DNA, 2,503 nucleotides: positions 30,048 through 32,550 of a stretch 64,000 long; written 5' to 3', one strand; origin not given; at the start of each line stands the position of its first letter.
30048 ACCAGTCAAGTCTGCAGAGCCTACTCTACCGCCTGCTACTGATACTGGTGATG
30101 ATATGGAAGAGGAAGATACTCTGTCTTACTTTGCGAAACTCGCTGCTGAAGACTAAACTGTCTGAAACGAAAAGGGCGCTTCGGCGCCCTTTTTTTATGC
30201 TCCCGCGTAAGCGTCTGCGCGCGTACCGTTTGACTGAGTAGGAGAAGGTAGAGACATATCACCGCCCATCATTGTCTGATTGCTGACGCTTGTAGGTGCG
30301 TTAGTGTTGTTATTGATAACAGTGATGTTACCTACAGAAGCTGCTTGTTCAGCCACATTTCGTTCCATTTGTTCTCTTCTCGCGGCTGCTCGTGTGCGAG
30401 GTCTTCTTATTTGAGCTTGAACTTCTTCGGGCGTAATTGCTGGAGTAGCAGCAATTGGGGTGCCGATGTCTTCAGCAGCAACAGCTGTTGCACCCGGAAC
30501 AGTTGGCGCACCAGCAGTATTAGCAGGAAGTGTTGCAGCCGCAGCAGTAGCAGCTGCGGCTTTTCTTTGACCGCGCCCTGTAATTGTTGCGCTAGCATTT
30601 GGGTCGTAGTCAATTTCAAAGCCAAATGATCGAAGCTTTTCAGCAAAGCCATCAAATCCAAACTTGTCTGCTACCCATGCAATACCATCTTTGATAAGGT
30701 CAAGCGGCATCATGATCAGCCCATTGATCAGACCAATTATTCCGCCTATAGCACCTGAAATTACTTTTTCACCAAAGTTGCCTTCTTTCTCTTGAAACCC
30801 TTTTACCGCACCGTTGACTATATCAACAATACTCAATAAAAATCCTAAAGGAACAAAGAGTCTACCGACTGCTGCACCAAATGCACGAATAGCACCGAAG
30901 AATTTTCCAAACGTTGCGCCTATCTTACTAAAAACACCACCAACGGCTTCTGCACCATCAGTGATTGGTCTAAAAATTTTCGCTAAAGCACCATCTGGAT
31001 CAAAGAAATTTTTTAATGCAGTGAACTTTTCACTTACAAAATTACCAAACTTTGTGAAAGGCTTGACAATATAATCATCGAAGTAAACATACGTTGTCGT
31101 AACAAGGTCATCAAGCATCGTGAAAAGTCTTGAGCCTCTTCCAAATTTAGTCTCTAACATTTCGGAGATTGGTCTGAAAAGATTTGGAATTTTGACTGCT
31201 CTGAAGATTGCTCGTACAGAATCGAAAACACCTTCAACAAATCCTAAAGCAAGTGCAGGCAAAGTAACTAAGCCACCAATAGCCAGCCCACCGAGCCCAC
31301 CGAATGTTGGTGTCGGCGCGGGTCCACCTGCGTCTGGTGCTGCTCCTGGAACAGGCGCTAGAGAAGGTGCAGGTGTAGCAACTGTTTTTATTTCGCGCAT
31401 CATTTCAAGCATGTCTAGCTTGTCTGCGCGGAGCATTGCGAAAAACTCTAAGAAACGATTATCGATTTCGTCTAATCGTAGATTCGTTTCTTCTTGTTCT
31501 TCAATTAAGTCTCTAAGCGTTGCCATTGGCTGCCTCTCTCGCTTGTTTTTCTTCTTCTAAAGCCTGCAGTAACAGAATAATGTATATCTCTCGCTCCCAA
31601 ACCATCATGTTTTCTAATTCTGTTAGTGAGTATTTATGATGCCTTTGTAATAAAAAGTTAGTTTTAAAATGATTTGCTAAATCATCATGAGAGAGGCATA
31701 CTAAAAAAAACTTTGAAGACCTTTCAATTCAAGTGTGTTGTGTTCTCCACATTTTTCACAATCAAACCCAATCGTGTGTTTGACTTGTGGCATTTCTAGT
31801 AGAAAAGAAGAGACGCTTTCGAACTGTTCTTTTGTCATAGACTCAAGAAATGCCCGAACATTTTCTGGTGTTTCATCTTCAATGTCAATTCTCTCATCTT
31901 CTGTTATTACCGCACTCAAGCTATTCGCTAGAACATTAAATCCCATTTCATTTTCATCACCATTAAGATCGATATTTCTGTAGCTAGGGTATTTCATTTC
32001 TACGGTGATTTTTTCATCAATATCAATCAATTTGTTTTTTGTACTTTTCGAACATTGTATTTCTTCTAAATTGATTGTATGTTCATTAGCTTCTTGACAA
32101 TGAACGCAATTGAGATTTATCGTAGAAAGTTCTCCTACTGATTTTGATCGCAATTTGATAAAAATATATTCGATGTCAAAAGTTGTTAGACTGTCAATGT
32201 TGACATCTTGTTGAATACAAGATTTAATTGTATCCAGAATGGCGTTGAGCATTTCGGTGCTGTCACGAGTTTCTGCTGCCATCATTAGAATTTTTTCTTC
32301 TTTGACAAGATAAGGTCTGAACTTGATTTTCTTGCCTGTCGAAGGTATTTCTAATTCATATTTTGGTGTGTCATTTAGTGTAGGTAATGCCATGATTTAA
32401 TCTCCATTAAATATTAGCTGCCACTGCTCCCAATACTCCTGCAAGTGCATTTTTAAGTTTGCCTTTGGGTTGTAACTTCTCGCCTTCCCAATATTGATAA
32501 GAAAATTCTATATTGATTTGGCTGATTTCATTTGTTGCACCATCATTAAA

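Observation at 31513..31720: Programmed -1 frameshift likely joins gp26 to a start-less gp51 domain, upstream of the tape-measure-like gene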

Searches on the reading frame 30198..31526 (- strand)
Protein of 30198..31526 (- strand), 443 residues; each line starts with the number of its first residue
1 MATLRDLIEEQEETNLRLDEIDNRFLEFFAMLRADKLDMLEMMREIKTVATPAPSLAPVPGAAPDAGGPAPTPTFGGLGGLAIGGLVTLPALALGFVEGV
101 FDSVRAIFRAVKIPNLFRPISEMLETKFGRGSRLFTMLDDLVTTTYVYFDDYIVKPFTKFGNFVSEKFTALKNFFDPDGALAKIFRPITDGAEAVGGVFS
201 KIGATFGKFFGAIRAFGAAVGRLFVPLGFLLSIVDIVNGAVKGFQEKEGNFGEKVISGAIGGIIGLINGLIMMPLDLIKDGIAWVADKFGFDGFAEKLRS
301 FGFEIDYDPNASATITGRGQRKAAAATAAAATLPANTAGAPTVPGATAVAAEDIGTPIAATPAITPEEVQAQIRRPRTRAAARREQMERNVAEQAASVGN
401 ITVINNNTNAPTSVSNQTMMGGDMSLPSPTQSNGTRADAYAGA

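Call 6: search_protein_families(library=pfam, proteins=[window:30198-31526:-], max_evalue=0.1)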
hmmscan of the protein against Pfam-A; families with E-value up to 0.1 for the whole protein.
window:30198-31526:- (443 aa): 0 families

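Call 7: search_protein_families(library=phrogs, proteins=[window:30198-31526:-], max_evalue=0.01)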
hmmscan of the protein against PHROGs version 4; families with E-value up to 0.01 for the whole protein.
window:30198-31526:- (443 aa): 4 families
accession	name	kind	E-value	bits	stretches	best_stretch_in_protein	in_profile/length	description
phrog_27688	-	unknown function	1.5e-06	28.2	1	210-302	223-306/567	-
phrog_1535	-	tail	5e-06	25.9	1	97-277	891-1039/1152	tail length tape measure protein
phrog_58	-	tail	3.2e-05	23.5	1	144-334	817-991/1544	tail length tape measure protein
phrog_1272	-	tail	0.0041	15.8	1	97-389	908-1140/1606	tail length tape measure protein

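Call 62: search_protein_families(library=ncbifam, proteins=[window:30198-31526:-], max_evalue=0.01)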
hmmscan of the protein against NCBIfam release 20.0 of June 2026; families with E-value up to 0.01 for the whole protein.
window:30198-31526:- (443 aa): 0 families

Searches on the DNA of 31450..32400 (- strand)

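Call 8: search_dna_similar(query=window:31450-32400:-, collection=phages, mode=distant, max_rows=40)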
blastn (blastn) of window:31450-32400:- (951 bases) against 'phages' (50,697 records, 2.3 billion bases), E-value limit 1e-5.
Records with a match: 35; places in all: 35; records where one place covers at least 80% of the query: 0.
Best place of each record, by identity: 80-90% 4; 60-80% 31.
By first word of the organism name: Synechococcus 16; Cyanophage 15; Marine 2; Prochlorococcus 2.
By host as written in the record: Synechococcus 9; Synechococcus sp. WH8102 6; Synechococcus sp. 4; Synechococcus sp. MW02 3; Synechococcus sp. WH6501 2; - 2; Synechococcus sp. WH8109 2; Prochlorococcus sp. MED4 2; and 4 more.
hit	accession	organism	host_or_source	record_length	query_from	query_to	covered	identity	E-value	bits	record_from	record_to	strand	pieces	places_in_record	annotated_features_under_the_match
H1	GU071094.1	Synechococcus phage S-SM1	Synechococcus sp. WH6501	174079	8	271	28%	67.5%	1e-6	62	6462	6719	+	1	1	gp26: baseplate hub subunit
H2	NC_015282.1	Synechococcus phage S-SM1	Synechococcus sp. WH6501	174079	8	271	28%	67.5%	1e-6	62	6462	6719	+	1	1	gp26: baseplate hub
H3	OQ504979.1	Synechococcus phage S-8S29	Parasynechococcus marenigrum WH 8102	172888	8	271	28%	67.0%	1e-6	61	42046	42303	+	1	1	baseplate hub assembly chaperone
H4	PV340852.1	Synechococcus phage Sf-CH5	Synechococcus sp. WH8102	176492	41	240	21%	68.6%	2e-8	67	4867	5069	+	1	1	baseplate hub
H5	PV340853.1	Synechococcus phage Sf-CH8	Synechococcus sp. WH8102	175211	41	240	21%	68.6%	2e-8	67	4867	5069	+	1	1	baseplate hub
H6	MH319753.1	Marine virus AG-345-F15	single cell amplified by WGA-X; seawater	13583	673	854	19%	68.6%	1e-6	61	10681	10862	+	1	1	record has no annotation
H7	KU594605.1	Cyanophage S-RIM50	Synechococcus sp.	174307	8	133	13%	71.7%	4e-6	59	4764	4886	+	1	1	baseplate hub assembly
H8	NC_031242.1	Cyanophage S-RIM50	Synechococcus sp.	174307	8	133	13%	71.7%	4e-6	59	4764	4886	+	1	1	baseplate hub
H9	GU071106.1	Synechococcus phage Syn19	Synechococcus sp. WH8109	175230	8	132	13%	71.2%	3e-7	63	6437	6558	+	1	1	gp26: baseplate hub subunit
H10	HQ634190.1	Cyanophage Syn2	Synechococcus sp. WH8012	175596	8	132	13%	71.2%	3e-7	63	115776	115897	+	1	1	hypothetical protein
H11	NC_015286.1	Synechococcus phage Syn19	Synechococcus sp. WH8109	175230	8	132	13%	71.2%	3e-7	63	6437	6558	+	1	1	gp26: baseplate hub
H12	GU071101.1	Prochlorococcus phage P-HM1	Prochlorococcus sp. MED4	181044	2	124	13%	70.7%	4e-6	59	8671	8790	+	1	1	gp26: baseplate hub subunit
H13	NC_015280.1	Prochlorococcus phage P-HM1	Prochlorococcus sp. MED4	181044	2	124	13%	70.7%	4e-6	59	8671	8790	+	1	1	gp26: baseplate hub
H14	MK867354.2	Synechococcus phage S-SCSM1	Synechococcus sp. WH 7803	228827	5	115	12%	72.1%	4e-6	60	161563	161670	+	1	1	baseplate hub subunit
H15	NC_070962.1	Synechococcus phage S-SCSM1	Synechococcus sp. WH 7803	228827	5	115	12%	72.1%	4e-6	60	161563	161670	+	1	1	baseplate hub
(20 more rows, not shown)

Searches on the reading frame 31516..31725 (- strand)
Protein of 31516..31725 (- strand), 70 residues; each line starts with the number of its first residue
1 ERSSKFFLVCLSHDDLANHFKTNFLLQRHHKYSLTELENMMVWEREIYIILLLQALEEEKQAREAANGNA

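Call 6: search_protein_families(library=pfam, proteins=[window:31516-31725:-], max_evalue=0.1)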
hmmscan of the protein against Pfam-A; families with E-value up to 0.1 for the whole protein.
window:31516-31725:- (70 aa): 0 families

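Call 7: search_protein_families(library=phrogs, proteins=[window:31516-31725:-], max_evalue=0.01)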
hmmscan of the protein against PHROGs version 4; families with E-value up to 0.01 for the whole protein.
window:31516-31725:- (70 aa): 2 families
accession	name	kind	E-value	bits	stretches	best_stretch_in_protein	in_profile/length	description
phrog_634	-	tail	1.7e-23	84.1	1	5-67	54-116/121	baseplate hub assembly catalyst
phrog_150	-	tail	2.9e-05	24.6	1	4-53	229-277/282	baseplate hub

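Call 9: search_dna_similar(query=window:31516-31725:-, collection=phages, mode=protein, max_rows=60, max_evalue=0.001, rows=spread)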
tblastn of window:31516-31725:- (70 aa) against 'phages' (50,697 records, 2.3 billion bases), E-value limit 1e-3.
Records with a match: 493; places in all: 493; records where one place covers at least 80% of the query: 0.
Best place of each record, by identity: 60-80% 32; <60% 461.
By first word of the organism name: Synechococcus 365; Cyanophage 61; Prochlorococcus 24; Vibrio 12; Sinorhizobium 9; Marine 7; Methylophilales 4; Pelagibacter 3; Pseudomonas 2; Caulobacter 2; and 4 more.
By host as written in the record: - 178; Synechococcus 107; Synechococcus sp. 38; Synechococcus sp. WH7803 28; Synechococcus sp. WH8102 20; Synechococcus sp. WH 7803 14; Synechococcus sp. MW02 10; Sinorhizobium meliloti 9; and 40 more.
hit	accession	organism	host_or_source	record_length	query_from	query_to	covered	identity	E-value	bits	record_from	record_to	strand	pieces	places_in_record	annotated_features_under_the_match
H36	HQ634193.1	Cyanophage P-RSM6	Prochlorococcus NATL2A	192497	3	49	67%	72.3%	1e-15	74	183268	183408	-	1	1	base plate hub assembly catalyst | baseplate hub subunit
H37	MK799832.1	Synechococcus phage S-B05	Synechococcus sp. MW02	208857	2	49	69%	60.4%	4e-12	64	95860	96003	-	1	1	hypothetical protein | putative baseplate hub subunit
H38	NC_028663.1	Cyanophage P-TIM40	Prochlorococcus sp. NATL2A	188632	4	49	66%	63.0%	1e-12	66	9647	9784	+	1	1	baseplate hub assembly catalyst | baseplate protein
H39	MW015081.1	Synechococcus phage S-SRM01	Synechococcus sp. KCZYC6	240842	5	49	64%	62.2%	3e-12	65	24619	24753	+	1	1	hypothetical protein | baseplate protein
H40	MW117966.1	Synechococcus phage S-H9-1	Synechococcus sp. MW02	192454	3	48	66%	58.7%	7e-12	64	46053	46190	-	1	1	baseplate hub subunit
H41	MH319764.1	Marine virus AG-345-P14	single cell amplified by WGA-X; seawater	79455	4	49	66%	56.5%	1e-11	63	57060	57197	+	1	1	record has no annotation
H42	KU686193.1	Synechococcus phage S-CAM1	Synechococcus sp.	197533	4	48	64%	55.6%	2e-11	62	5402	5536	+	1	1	baseplate hub subunit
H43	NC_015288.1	Prochlorococcus phage Syn1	Synechococcus sp. WH8101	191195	4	49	66%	54.3%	2e-10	59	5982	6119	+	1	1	gp51: baseplate hub assembly catalyst | gp26: baseplate hub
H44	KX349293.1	Cyanophage S-RIM44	Synechococcus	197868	4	49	66%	54.3%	2e-10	59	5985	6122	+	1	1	baseplate hub assembly catalyst | baseplate hub subunit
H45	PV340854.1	Synechococcus phage Sf-FP1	Synechococcus sp. WH8102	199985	6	49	63%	56.8%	1e-10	60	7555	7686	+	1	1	baseplate hub assembly catalyst | baseplate hub subunit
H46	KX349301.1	Cyanophage S-RIM14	Synechococcus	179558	3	49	67%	51.1%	3e-9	56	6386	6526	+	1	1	hypothetical protein | baseplate hub subunit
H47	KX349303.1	Cyanophage S-RIM14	Synechococcus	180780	3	49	67%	51.1%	3e-9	56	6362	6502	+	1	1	hypothetical protein | baseplate hub subunit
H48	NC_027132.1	Synechococcus phage ACG-2014i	-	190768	6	48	61%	55.8%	4e-10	59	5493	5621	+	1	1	baseplate hub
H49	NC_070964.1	Synechococcus phage S-H38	Synechococcus sp. MW02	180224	2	49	69%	50.0%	6e-9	56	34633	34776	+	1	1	hypothetical protein | baseplate hub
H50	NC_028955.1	Prochlorococcus phage P-TIM68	Prochlorococcus sp. MIT9515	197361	6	49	63%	54.5%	4e-10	59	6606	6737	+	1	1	baseplate hub assembly catalyst | baseplate hub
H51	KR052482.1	Sinorhizobium phage phiN3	Sinorhizobium meliloti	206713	2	49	69%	47.9%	4e-9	56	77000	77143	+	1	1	baseplate hub assembly catalyst | baseplate hub subunit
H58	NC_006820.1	Synechococcus phage S-PM2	Synechococcus sp. SynWH7803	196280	4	49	66%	50.0%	4e-10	59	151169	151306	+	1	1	gp51: baseplate hub assembly catalyst | gp26: baseplate hub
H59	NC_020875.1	Synechococcus phage S-SSM4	Synechococcus sp. WH8018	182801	3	49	67%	48.9%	2e-8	54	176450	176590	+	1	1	baseplate hub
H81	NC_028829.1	Vibrio phage ValKK3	Vibrio alginolyticus ATCC 17749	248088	2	48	67%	40.4%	1e-3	40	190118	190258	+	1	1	baseplate hub assembly catalyst | baseplate hub subunit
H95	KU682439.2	Stenotrophomonas phage vB_SmaS-DLP_6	Stenotrophomonas maltophilia D1571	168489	5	49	64%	35.6%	7e-4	41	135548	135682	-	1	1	baseplate hub assembly catalyst protein | baseplate hub subunit protein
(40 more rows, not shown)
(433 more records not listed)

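Call 10: get_annotated_region(hit=H36, flank=1500)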
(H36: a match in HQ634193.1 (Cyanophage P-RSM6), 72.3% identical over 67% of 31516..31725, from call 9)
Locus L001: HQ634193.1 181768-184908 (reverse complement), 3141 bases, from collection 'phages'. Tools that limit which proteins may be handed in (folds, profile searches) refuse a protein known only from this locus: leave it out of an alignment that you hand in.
description: Cyanophage P-RSM6 genomic sequence.
organism: Cyanophage P-RSM6 (NCBI taxid 929832)
taxonomy: Viruses; Duplodnaviria; Heunggongvirae; Uroviricota; Caudoviricetes; Kyanoviridae
host: Prochlorococcus NATL2A; source: Red Sea; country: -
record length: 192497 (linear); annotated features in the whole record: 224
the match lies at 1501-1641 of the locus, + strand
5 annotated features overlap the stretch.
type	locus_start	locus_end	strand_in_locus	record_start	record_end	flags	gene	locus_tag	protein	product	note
CDS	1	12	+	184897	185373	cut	-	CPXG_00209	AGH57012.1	hypothetical protein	-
CDS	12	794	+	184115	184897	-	-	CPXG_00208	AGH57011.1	hypothetical protein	-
CDS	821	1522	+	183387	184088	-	-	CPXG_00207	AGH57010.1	baseplate hub subunit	-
CDS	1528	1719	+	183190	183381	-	-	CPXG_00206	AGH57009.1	base plate hub assembly catalyst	similar to gp51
CDS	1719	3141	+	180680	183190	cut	-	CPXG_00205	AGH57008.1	hypothetical protein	-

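Call 11: get_annotated_region(hit=H40, flank=1500)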
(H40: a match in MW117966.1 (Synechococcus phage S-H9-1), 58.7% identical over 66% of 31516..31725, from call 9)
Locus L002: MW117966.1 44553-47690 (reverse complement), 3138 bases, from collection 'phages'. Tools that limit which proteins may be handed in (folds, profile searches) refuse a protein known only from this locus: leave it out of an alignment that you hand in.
description: Synechococcus phage S-H9-1, complete genome.
organism: Synechococcus phage S-H9-1 (NCBI taxid 2783674)
taxonomy: Viruses; Duplodnaviria; Heunggongvirae; Uroviricota; Caudoviricetes; Kyanoviridae; Scyllavirus; Scyllavirus aitchnine
host: Synechococcus sp. MW02; source: -; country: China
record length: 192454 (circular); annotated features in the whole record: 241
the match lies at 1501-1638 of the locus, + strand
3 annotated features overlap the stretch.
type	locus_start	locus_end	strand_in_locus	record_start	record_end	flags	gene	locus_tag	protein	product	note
CDS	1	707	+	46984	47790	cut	-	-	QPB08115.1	hypothetical protein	-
CDS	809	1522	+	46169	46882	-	-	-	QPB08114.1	baseplate hub subunit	-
CDS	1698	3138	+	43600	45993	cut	-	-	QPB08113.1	hypothetical protein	-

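Call 12: get_annotated_region(hit=H42, flank=1500)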
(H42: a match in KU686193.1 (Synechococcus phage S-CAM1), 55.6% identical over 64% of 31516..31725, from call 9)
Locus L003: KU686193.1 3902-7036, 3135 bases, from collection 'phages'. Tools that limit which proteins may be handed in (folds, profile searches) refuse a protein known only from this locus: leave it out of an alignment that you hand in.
description: Synechococcus phage S-CAM1 isolate 0310NB17, complete genome.
organism: Synechococcus phage S-CAM1 (NCBI taxid 754037)
taxonomy: Viruses; Duplodnaviria; Heunggongvirae; Uroviricota; Caudoviricetes; Kyanoviridae; Anaposvirus; Anaposvirus socalone
host: Synechococcus sp.; source: -; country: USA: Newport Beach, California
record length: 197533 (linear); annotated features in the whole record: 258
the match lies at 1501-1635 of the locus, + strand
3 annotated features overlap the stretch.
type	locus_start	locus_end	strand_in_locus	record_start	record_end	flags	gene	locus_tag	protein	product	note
CDS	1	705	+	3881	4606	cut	-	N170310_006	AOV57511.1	hypothetical protein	-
CDS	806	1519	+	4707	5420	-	-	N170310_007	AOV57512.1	baseplate hub subunit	base plate hub subunit gp26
CDS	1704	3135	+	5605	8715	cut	-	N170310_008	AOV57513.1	hypothetical protein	-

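Call 13: get_annotated_region(hit=H58, flank=1500)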
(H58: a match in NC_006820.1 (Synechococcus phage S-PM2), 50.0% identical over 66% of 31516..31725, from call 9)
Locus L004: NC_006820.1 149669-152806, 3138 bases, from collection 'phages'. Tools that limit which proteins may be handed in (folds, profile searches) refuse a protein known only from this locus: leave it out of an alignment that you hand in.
description: Synechococcus phage S-PM2, complete genome.
organism: Synechococcus phage S-PM2 (NCBI taxid 238854)
taxonomy: Viruses; Duplodnaviria; Heunggongvirae; Uroviricota; Caudoviricetes; Kyanoviridae; Nodensvirus; Nodensvirus spm2
host: Synechococcus sp. SynWH7803; source: sea water; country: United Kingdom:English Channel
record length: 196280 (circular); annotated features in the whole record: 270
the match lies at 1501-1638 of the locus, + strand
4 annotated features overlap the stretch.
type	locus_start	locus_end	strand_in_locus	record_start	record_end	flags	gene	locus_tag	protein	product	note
CDS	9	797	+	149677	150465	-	-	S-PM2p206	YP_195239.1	Hypothetical-Protein | belonging to T4-LIKE GC: 10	T4-LIKE GC: 10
CDS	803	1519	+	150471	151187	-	gp26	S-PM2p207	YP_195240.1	baseplate hub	T4-LIKE GC: 11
CDS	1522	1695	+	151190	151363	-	gp51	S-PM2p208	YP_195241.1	baseplate hub assembly catalyst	T4-LIKE GC: 12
CDS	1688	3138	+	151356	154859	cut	-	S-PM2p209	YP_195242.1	Hypothetical-Protein | belonging to T4-LIKE GC: 726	T4-LIKE GC: 726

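Call 19: get_annotated_region(hit=H59, flank=1200)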
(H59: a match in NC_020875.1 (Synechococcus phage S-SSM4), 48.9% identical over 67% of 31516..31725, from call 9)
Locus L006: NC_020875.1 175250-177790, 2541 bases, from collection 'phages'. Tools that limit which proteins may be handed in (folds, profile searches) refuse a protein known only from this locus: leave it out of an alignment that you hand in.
description: Cyanophage S-SSM4 genomic sequence.
organism: Synechococcus phage S-SSM4 (NCBI taxid 536466)
taxonomy: Viruses; Duplodnaviria; Heunggongvirae; Uroviricota; Caudoviricetes; Kyanoviridae; Greenvirus; Greenvirus ssm4
host: Synechococcus sp. WH8018; source: Atlantic: W Sargasso Sea; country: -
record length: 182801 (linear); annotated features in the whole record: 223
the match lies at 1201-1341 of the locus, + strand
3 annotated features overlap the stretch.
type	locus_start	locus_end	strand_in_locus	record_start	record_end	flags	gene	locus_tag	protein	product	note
CDS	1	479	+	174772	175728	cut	-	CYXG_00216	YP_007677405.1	hypothetical protein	-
CDS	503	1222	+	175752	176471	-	-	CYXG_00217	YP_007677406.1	baseplate hub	-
CDS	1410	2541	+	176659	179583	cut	-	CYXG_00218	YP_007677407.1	endolysin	-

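Call 20: get_annotated_region(hit=H48, flank=1200)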
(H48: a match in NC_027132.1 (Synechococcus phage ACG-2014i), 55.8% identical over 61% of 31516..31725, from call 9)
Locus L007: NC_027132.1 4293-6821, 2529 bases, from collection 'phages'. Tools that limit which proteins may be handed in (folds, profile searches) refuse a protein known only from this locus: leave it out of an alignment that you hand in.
description: Synechococcus phage ACG-2014i isolate Syn7803US120, complete genome.
organism: Synechococcus phage ACG-2014i (NCBI taxid 1493513)
taxonomy: Viruses; Duplodnaviria; Heunggongvirae; Uroviricota; Caudoviricetes; Kyanoviridae; Chalconvirus; Chalconvirus acg2014i
host: -; source: -; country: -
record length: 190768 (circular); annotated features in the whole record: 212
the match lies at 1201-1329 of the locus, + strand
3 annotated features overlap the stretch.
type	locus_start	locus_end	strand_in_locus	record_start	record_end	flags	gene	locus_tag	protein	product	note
CDS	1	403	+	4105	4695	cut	-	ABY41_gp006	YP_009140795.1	hypothetical protein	-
CDS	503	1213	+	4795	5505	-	-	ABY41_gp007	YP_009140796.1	baseplate hub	gp26 baseplate hub subunit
CDS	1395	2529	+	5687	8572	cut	-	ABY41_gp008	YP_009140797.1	endolysin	GPD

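Call 21: get_annotated_region(hit=H51, flank=1200)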
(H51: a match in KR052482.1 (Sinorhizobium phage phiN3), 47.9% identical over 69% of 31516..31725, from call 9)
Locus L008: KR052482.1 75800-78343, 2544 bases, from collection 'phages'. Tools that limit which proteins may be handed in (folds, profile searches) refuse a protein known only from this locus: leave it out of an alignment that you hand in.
description: Sinorhizobium phage phiN3, complete genome.
organism: Sinorhizobium phage phiN3 (NCBI taxid 1647405)
taxonomy: Viruses; Duplodnaviria; Heunggongvirae; Uroviricota; Caudoviricetes; Emdodecavirus; Emdodecavirus N3
host: Sinorhizobium meliloti; source: -; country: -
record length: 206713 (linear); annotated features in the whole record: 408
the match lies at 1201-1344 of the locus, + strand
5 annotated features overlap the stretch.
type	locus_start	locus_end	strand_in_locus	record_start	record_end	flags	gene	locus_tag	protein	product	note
CDS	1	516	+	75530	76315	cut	-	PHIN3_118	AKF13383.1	tail tube monomer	gp116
CDS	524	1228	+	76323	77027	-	-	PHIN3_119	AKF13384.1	baseplate hub subunit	gp117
CDS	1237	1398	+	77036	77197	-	-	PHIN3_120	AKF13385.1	baseplate hub assembly catalyst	gp118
CDS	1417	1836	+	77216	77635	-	-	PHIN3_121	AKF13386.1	hypothetical protein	gp119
CDS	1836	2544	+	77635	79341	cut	-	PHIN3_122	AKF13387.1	hypothetical protein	gp120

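Call 22: get_annotated_region(hit=H81, flank=1200)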
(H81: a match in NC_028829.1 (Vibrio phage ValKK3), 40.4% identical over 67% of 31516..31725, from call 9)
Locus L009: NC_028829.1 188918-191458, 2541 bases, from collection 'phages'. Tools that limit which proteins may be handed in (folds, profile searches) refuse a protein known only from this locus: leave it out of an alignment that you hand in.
description: Vibrio phage ValKK3, complete genome.
organism: Vibrio phage ValKK3 (NCBI taxid 1610855)
taxonomy: Viruses; Duplodnaviria; Heunggongvirae; Uroviricota; Caudoviricetes; Straboviridae; Schizotequatrovirus; Schizotequatrovirus valkk3
host: Vibrio alginolyticus ATCC 17749; source: marine sediment; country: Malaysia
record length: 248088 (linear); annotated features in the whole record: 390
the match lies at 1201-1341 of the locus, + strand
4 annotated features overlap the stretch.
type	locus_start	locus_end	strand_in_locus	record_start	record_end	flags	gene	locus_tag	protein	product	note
CDS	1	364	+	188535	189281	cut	-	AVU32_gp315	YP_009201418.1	tail tube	ORF315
CDS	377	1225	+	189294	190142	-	-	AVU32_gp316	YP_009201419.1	baseplate hub subunit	ORF316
CDS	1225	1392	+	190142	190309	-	-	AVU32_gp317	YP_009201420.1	baseplate hub assembly catalyst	ORF317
CDS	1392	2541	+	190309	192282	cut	-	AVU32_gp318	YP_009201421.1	hypothetical protein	ORF318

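Call 23: get_annotated_region(hit=H95, flank=1200)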
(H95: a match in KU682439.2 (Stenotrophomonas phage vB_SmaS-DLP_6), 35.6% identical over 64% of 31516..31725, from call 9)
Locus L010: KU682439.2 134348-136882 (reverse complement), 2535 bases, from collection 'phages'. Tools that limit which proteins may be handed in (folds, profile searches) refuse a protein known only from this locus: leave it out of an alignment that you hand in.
description: Stenotrophomonas phage vB_SmaS-DLP_6, complete genome.
organism: Stenotrophomonas phage vB_SmaS-DLP_6 (NCBI taxid 1651816)
taxonomy: Viruses; Duplodnaviria; Heunggongvirae; Uroviricota; Caudoviricetes
host: Stenotrophomonas maltophilia D1571; source: soil; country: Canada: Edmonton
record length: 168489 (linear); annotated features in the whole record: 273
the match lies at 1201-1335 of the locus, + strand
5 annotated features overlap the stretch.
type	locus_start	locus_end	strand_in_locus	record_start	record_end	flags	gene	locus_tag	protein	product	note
CDS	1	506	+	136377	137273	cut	-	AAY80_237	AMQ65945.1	hypothetical protein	-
CDS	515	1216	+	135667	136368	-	-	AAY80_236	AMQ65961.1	baseplate hub subunit protein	-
CDS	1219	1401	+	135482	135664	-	-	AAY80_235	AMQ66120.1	baseplate hub assembly catalyst protein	-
CDS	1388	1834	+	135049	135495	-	-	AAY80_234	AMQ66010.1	hypothetical protein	-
CDS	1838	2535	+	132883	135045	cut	-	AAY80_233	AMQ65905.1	lysozyme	-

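Call 62: search_protein_families(library=ncbifam, proteins=[window:31516-31704:-], max_evalue=0.01)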
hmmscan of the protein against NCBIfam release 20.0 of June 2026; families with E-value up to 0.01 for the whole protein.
window:31516-31704:- (63 aa): 0 families
